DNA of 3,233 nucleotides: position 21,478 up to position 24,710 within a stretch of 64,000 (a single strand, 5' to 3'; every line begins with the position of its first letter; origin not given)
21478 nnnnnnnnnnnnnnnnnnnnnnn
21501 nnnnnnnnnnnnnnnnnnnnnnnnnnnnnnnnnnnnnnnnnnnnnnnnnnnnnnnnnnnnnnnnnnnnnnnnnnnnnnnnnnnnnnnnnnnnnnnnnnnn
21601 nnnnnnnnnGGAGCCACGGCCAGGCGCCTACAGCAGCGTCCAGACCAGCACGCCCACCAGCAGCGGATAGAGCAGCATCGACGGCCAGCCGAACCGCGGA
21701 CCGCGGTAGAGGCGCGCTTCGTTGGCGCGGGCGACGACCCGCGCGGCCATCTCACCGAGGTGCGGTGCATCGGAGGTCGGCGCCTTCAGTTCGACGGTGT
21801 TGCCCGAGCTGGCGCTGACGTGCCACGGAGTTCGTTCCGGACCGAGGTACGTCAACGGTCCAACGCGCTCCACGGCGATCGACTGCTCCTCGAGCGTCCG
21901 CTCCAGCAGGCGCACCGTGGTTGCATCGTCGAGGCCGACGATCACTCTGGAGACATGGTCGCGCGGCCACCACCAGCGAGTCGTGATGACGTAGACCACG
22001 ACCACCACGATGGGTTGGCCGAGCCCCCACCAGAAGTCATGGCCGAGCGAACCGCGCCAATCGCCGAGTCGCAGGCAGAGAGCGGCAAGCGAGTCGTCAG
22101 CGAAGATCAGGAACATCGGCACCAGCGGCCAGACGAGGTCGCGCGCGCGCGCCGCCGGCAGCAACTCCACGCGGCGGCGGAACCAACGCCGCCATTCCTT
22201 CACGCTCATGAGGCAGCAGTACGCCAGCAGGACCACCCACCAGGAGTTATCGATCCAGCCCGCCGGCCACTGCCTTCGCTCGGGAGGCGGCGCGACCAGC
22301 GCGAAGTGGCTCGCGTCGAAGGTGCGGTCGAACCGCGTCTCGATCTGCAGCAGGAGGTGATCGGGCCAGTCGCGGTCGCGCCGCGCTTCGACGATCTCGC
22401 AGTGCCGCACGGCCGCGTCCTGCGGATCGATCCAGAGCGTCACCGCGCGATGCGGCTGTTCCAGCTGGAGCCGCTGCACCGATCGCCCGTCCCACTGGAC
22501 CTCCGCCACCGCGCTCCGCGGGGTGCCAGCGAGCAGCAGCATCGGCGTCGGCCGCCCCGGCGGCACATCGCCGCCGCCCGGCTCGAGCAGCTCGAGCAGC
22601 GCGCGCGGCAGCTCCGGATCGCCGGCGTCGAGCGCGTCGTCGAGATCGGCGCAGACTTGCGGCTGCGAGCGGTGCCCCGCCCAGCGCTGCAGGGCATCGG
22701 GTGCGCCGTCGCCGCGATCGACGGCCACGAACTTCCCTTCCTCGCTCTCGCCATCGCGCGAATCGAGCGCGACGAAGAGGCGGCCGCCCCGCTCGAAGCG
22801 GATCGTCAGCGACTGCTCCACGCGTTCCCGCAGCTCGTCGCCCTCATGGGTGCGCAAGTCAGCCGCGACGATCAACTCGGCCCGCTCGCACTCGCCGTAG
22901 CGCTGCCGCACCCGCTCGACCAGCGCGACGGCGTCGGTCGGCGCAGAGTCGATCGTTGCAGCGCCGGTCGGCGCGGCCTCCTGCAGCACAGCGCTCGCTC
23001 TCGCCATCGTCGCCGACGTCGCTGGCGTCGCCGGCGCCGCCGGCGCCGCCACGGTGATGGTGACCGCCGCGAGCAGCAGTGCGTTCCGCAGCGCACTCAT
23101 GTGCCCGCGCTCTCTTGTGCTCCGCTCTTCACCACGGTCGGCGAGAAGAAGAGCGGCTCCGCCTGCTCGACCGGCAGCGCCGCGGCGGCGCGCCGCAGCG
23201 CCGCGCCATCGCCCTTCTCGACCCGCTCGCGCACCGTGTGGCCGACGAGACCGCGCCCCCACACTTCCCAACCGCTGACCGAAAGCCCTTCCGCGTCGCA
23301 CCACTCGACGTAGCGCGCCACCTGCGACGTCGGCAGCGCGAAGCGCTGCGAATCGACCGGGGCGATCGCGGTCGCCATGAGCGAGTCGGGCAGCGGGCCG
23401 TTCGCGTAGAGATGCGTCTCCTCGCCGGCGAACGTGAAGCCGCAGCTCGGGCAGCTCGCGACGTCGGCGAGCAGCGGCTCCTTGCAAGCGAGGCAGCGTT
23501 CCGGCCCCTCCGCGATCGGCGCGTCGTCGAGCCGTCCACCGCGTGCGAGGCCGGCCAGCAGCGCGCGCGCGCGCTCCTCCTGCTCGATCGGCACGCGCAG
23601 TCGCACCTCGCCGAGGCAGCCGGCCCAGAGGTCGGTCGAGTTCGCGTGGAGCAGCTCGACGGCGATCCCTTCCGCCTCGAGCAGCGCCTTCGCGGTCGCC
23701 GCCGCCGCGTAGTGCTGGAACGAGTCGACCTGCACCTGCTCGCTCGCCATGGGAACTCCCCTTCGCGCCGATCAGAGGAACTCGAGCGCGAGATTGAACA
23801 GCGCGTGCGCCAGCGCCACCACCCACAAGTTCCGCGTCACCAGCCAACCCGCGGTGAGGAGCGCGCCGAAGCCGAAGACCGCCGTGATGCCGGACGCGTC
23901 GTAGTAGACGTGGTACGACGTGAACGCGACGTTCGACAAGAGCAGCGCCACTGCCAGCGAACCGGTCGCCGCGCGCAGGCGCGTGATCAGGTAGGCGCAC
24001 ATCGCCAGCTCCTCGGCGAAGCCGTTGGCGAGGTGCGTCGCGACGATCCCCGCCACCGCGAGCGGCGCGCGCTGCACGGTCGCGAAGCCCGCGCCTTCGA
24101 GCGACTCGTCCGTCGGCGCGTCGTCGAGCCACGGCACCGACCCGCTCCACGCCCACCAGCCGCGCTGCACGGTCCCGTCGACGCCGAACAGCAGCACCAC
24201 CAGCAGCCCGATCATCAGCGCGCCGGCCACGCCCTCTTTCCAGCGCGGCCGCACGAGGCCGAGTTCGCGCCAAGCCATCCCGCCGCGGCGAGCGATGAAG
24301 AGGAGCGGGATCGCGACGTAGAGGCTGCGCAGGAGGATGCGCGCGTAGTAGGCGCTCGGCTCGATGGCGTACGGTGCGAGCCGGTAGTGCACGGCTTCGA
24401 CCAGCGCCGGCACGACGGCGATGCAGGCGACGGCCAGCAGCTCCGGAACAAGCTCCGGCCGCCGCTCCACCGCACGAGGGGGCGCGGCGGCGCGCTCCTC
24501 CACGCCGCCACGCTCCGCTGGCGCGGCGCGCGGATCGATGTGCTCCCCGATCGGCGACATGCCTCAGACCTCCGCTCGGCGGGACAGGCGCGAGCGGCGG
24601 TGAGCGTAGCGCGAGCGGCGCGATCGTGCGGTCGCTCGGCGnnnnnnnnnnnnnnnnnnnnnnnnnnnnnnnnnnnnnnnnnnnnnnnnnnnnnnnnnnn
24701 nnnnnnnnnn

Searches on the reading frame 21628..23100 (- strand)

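Call 3: search_protein_families(library=pfam, proteins=[window:21628-23100:-], max_evalue=0.1)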
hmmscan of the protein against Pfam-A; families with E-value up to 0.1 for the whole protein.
window:21628-23100:- (490 aa): 1 family
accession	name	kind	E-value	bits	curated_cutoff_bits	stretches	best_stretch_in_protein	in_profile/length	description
PF08940.17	DUF1918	-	0.056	13.5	24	0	105-145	6-48/58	Domain of unknown function (DUF1918)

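Call 4: search_protein_families(library=ncbifam, proteins=[window:21628-23100:-], max_evalue=0.1)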
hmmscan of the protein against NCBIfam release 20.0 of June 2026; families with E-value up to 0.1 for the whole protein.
window:21628-23100:- (490 aa): 0 families

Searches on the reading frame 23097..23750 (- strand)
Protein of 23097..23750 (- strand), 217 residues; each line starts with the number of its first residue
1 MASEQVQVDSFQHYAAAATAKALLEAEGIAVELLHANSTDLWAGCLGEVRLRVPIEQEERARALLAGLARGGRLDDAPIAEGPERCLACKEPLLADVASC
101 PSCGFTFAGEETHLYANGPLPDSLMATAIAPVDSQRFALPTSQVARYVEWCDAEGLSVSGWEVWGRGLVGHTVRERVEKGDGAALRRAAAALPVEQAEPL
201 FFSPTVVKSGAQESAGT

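Call 3: search_protein_families(library=pfam, proteins=[window:23097-23750:-], max_evalue=0.1)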
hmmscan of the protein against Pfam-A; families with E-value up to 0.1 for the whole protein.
window:23097-23750:- (217 aa): 4 families
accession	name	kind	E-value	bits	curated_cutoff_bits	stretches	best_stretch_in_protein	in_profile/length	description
PF09413.15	DUF2007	-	1.6e-05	25.4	25.7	1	12-66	8-63/66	Putative prokaryotic signal transducing protein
PF12773.13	DZR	-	0.013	16.1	27.3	1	83-104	24-45/45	Double zinc ribbon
PF13248.11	Zn_ribbon_3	-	0.052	13.5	27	0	85-104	4-23/26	zinc-ribbon domain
PF21988.2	G7C_GBD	-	0.07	13.3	27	0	148-186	45-84/152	Podovirus tailspike protein Galactose-binding domain-like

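Call 4: search_protein_families(library=ncbifam, proteins=[window:23097-23750:-], max_evalue=0.1)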
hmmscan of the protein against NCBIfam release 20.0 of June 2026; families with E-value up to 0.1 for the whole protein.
window:23097-23750:- (217 aa): 1 family
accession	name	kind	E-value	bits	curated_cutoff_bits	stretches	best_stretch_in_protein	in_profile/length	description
NF049953.1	ribbon_DG_selen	exception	0.034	14.1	130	0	20-110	73-160/172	zinc ribbon-containing (seleno)protein DG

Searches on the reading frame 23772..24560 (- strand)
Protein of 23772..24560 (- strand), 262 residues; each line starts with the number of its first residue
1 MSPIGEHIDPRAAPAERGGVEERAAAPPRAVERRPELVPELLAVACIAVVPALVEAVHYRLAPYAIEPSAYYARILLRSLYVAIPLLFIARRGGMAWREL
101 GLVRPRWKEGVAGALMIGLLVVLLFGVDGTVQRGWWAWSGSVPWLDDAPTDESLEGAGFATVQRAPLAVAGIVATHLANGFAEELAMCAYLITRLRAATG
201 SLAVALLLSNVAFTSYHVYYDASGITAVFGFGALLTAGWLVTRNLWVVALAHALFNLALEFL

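Call 3: search_protein_families(library=pfam, proteins=[window:23772-24560:-], max_evalue=0.1)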
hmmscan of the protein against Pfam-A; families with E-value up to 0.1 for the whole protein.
window:23772-24560:- (262 aa): 1 family
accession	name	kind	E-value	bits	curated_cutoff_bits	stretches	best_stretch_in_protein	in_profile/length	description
PF02517.21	Rce1-like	-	8.9e-14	52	22.4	1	168-257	4-92/93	Type II CAAX prenyl endopeptidase Rce1-like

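Call 4: search_protein_families(library=ncbifam, proteins=[window:23772-24560:-], max_evalue=0.1)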
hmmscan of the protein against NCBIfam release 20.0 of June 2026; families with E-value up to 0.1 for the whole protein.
window:23772-24560:- (262 aa): 1 family
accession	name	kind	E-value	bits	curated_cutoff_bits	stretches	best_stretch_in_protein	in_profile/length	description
NF041647.1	ABC_perm_CPBP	equivalog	0.00038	19.3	435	1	42-257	425-628/636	ABC transporter permease subunit/CPBP intramembrane protease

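Call 50: find_homologous_proteins(query=window:23772-24560:-, max_evalue=0.00001)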
Query window:23772-24560:- (262 aa): 7 proteins with E <= 0.00001 among 8000 candidates.
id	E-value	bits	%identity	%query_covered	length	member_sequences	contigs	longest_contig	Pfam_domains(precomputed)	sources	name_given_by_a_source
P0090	2.0e-49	187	47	100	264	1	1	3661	PF02517.22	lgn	-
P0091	2.5e-36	144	43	98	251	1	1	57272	PF02517.22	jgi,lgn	-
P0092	1.1e-35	142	43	100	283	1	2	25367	PF02517.22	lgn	-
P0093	2.1e-18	85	37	85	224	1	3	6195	PF02517.22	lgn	-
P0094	6.4e-18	83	35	84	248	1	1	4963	PF02517.22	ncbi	-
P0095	2.7e-17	81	34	85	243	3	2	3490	PF02517.22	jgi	jgi:membrane protease YdiL (CAAX protease family)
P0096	1.5e-8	53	26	83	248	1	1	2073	PF02517.22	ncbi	-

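Call 51: find_encoding_contigs(protein=P0092, flank=8000, max_places=2)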
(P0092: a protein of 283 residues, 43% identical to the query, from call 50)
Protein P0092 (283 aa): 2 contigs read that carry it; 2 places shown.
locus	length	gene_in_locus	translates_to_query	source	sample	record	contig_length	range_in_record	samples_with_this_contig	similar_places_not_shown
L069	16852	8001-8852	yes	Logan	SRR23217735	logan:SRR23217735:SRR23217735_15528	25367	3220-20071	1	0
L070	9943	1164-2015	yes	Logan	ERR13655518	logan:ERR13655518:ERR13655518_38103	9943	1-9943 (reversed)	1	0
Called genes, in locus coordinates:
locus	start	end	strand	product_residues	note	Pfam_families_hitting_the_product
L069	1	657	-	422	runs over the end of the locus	-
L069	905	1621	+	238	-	PF01177:Asp_Glu_race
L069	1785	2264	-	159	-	PF10604:Polyketide_cyc2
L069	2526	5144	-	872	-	PF00069:Pkinase, PF03109:ABC1 (faint), PF07714:PK_Tyr_Ser-Thr, PF06293:Kdo (faint), PF13424:TPR_12, PF13424:TPR_12, PF13374:TPR_10 (weak), PF13424:TPR_12, +4 more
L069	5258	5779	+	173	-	PF07638:Sigma70_ECF, PF08281:Sigma70_r4_2 (weak), PF04545:Sigma70_r4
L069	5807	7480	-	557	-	PF07676:PD40 (faint)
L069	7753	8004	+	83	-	-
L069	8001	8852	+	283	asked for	PF02517:Rce1-like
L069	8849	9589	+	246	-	PF09413:DUF2007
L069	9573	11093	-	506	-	-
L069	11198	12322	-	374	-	PF02805:Ada_Zn_binding, PF12833:HTH_18, PF02870:Methyltransf_1N, PF01035:DNA_binding_1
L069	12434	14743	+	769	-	-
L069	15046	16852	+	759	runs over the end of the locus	-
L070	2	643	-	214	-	?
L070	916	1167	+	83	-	-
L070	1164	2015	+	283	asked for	PF02517:Rce1-like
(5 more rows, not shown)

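Call 52: find_encoding_contigs(protein=P0090, flank=4000, max_places=1)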
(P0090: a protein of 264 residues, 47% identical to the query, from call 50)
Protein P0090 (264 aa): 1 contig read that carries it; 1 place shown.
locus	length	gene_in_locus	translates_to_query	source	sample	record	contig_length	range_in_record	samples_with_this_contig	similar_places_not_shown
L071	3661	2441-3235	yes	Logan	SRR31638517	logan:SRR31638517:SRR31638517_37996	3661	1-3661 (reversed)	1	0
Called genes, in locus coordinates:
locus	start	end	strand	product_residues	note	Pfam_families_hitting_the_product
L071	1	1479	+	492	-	?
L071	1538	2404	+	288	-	PF03959:FSH1 (weak), PF09994:T6SS_Tle1-like_cat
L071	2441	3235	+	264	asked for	PF02517:Rce1-like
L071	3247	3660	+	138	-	?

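Call 53: find_encoding_contigs(protein=P0093, flank=6000, max_places=2)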
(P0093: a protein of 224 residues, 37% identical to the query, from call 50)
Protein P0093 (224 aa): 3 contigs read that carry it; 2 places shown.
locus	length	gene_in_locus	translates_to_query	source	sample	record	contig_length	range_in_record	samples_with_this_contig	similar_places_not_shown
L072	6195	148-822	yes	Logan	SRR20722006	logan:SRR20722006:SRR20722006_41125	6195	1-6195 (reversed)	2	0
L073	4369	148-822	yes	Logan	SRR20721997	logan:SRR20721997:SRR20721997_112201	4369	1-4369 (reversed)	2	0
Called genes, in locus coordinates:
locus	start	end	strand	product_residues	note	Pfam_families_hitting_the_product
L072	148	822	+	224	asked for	PF02517:Rce1-like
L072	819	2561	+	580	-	PF14498:Glyco_hyd_65N_2, PF21307:Glyco_hydro_95_C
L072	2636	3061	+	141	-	-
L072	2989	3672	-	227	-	PF09844:DUF2071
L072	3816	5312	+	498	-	PF02450:LCAT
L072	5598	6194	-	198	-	?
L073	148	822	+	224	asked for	PF02517:Rce1-like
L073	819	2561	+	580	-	PF14498:Glyco_hyd_65N_2, PF21307:Glyco_hydro_95_C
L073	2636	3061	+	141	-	-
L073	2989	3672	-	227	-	PF09844:DUF2071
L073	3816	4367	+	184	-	?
